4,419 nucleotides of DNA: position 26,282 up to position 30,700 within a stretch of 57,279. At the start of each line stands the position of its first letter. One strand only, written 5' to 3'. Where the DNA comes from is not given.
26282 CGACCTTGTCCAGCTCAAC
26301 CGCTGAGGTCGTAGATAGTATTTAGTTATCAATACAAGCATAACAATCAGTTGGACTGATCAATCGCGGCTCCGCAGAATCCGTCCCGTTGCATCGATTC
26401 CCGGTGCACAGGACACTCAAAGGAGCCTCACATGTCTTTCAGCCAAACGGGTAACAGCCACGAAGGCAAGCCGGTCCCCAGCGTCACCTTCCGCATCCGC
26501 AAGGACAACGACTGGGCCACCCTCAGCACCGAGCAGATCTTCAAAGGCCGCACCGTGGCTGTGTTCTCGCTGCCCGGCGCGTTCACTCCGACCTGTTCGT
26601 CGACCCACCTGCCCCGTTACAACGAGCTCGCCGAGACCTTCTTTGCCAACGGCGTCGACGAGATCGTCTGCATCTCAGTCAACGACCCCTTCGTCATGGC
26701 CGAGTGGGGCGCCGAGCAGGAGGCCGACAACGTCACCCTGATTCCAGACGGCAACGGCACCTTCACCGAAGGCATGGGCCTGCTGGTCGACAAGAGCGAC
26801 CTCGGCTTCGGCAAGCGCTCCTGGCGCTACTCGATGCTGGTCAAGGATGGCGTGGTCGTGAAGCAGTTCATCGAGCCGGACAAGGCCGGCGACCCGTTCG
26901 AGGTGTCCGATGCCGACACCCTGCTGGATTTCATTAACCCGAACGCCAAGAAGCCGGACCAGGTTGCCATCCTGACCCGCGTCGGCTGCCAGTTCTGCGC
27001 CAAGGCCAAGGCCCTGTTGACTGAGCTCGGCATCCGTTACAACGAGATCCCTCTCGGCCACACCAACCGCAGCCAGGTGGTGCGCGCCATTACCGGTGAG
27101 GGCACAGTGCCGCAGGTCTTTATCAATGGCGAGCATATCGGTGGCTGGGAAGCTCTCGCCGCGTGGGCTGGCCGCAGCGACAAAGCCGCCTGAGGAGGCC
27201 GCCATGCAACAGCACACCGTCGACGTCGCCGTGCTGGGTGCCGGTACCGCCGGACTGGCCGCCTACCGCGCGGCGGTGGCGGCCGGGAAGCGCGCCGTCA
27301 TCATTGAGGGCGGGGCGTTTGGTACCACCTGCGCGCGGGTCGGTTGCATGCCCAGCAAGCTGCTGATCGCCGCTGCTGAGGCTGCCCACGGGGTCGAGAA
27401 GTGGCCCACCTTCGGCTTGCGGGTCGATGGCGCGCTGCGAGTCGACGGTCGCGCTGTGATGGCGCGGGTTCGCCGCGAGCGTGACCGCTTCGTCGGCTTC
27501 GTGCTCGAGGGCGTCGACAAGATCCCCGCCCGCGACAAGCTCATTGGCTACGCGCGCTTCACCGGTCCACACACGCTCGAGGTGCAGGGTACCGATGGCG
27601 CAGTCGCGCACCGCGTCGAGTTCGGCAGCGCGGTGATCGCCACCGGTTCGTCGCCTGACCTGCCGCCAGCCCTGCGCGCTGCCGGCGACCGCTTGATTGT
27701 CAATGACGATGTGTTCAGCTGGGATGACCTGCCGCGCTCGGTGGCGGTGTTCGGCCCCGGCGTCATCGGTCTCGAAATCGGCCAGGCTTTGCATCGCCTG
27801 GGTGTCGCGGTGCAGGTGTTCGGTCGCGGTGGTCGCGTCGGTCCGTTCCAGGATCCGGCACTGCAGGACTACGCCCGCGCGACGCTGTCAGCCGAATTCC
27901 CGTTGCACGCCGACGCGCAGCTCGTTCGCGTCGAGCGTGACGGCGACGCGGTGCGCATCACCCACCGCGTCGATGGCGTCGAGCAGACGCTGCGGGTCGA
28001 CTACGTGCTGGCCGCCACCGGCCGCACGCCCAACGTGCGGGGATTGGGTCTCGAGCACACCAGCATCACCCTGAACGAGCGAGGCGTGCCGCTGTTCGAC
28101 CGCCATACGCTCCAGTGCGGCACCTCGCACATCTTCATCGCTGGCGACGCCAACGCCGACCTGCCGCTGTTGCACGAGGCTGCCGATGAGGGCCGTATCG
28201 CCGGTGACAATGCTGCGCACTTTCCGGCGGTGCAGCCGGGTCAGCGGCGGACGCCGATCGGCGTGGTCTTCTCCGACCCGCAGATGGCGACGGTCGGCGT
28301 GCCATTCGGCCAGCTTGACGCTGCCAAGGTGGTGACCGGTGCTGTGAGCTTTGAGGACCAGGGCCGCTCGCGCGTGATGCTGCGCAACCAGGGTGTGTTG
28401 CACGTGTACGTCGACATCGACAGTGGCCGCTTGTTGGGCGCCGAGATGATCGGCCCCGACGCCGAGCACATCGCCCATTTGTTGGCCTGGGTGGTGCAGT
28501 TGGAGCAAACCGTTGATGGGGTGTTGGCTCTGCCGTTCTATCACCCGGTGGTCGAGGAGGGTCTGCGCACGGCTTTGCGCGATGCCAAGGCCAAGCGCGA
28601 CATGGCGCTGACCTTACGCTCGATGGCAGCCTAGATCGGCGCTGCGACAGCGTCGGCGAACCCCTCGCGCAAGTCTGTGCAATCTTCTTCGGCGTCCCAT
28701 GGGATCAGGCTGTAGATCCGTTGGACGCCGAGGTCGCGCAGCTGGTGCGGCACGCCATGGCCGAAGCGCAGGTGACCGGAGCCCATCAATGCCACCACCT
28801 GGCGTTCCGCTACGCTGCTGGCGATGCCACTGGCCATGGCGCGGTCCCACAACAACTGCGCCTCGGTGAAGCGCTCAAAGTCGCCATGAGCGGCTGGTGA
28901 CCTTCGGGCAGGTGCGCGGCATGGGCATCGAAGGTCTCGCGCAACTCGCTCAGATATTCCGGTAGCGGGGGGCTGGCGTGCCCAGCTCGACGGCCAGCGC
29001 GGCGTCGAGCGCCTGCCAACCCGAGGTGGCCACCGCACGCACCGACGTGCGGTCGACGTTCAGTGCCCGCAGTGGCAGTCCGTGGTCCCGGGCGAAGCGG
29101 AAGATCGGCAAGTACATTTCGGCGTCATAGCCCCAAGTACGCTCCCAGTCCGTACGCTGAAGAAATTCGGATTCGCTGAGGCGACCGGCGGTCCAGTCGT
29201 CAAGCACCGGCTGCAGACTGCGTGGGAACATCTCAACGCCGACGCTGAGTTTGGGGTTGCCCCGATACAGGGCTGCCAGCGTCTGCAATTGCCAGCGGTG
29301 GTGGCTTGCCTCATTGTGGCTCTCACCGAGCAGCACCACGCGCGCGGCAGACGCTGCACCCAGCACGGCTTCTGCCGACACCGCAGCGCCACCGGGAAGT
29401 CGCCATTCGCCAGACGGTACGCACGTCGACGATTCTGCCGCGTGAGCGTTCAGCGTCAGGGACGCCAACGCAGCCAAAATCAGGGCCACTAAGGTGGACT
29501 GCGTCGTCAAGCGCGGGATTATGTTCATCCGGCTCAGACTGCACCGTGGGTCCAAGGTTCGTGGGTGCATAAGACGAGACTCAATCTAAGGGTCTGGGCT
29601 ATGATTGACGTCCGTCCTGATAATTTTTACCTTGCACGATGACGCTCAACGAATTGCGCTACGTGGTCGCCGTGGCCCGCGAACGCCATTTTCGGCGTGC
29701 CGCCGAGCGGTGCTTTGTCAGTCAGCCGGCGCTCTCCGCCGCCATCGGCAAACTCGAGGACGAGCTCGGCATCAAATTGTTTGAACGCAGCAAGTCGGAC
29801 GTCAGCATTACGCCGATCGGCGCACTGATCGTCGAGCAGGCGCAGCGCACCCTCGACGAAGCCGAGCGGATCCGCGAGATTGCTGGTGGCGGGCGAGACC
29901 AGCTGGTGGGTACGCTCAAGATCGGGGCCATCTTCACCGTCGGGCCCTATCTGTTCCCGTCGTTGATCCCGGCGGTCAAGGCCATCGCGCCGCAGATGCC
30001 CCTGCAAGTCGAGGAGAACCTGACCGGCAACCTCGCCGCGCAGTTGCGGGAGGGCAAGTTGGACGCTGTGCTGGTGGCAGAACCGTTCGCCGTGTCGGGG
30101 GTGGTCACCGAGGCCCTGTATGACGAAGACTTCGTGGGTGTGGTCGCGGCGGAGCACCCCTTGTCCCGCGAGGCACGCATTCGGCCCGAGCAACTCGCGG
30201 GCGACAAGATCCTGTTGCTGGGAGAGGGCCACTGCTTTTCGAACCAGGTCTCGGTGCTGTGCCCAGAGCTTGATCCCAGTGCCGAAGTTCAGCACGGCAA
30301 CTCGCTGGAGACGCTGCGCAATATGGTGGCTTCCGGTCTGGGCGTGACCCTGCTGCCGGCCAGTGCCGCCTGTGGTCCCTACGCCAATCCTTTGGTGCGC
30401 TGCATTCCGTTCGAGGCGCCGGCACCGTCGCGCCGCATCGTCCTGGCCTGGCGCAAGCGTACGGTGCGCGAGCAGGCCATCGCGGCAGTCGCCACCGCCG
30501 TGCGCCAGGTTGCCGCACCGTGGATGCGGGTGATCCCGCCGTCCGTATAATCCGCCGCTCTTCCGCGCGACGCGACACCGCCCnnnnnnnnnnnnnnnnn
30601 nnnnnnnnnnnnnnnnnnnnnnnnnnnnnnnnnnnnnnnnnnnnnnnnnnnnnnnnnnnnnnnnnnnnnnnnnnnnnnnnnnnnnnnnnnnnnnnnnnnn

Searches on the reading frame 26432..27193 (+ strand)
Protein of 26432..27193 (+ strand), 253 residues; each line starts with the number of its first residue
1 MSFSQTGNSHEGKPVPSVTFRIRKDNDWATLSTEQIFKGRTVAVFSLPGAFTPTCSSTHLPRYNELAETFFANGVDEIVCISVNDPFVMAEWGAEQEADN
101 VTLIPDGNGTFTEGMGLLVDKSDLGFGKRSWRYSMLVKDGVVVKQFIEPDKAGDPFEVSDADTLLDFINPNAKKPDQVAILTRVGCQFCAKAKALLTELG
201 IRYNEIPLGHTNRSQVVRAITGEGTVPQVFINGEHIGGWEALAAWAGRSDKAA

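Call 43: search_protein_families(library=pfam, proteins=[window:26432-27193:+], max_evalue=0.00001)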
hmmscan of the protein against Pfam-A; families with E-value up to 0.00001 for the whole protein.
window:26432-27193:+ (253 aa): 4 families
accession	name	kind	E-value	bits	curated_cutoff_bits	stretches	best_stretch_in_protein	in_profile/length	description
PF08534.16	Redoxin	-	1.3e-31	109.8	26.6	1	11-165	2-148/148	Redoxin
PF00462.30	Glutaredoxin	-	6.7e-14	52.3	22.9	1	178-236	1-60/60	Glutaredoxin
PF00578.27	AhpC-TSA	-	7.2e-11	42.5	26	1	13-139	3-117/124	AhpC/TSA family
PF13417.12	GST_N_3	-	2.7e-06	28.1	22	1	185-237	6-58/75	Glutathione S-transferase, N-terminal domain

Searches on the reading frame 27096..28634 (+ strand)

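Call 43: search_protein_families(library=pfam, proteins=[window:27096-28634:+], max_evalue=0.00001)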
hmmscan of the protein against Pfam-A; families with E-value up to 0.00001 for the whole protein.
window:27096-28634:+ (512 aa): 4 families
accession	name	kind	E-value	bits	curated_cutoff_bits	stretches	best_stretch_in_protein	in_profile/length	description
PF07992.20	Pyr_redox_2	-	8.5e-38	130.9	26.1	1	43-366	2-291/291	Pyridine nucleotide-disulphide oxidoreductase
PF02852.28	Pyr_redox_dim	-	3.6e-16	59.8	25.3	1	390-493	4-109/110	Pyridine nucleotide-disulphide oxidoreductase, dimerisation domain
PF00070.33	Pyr_redox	-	5.3e-09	36.9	22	1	215-287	1-75/82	Pyridine nucleotide-disulphide oxidoreductase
PF13738.12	Pyr_redox_3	-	1.4e-07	31.6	30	0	180-350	129-305/305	Pyridine nucleotide-disulphide oxidoreductase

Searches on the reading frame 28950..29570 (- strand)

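Call 43: search_protein_families(library=pfam, proteins=[window:28950-29570:-], max_evalue=0.00001)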
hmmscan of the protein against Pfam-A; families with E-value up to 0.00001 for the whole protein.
window:28950-29570:- (206 aa): 1 family
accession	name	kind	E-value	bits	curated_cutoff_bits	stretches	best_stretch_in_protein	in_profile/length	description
PF04187.18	Cofac_haem_bdg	-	1.1e-42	146.9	27.7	1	71-199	3-133/213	Haem-binding uptake, Tiki superfamily, ChaN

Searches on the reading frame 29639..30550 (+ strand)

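Call 43: search_protein_families(library=pfam, proteins=[window:29639-30550:+], max_evalue=0.00001)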
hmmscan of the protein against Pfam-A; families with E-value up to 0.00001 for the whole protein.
window:29639-30550:+ (303 aa): 2 families
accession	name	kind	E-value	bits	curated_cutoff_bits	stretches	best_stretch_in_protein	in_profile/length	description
PF03466.25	LysR_substrate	-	3.7e-45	154.3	28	1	87-292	2-208/209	LysR substrate binding domain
PF00126.33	HTH_1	-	2.8e-21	75.7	26.6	1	3-61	1-59/60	Bacterial regulatory helix-turn-helix protein, lysR family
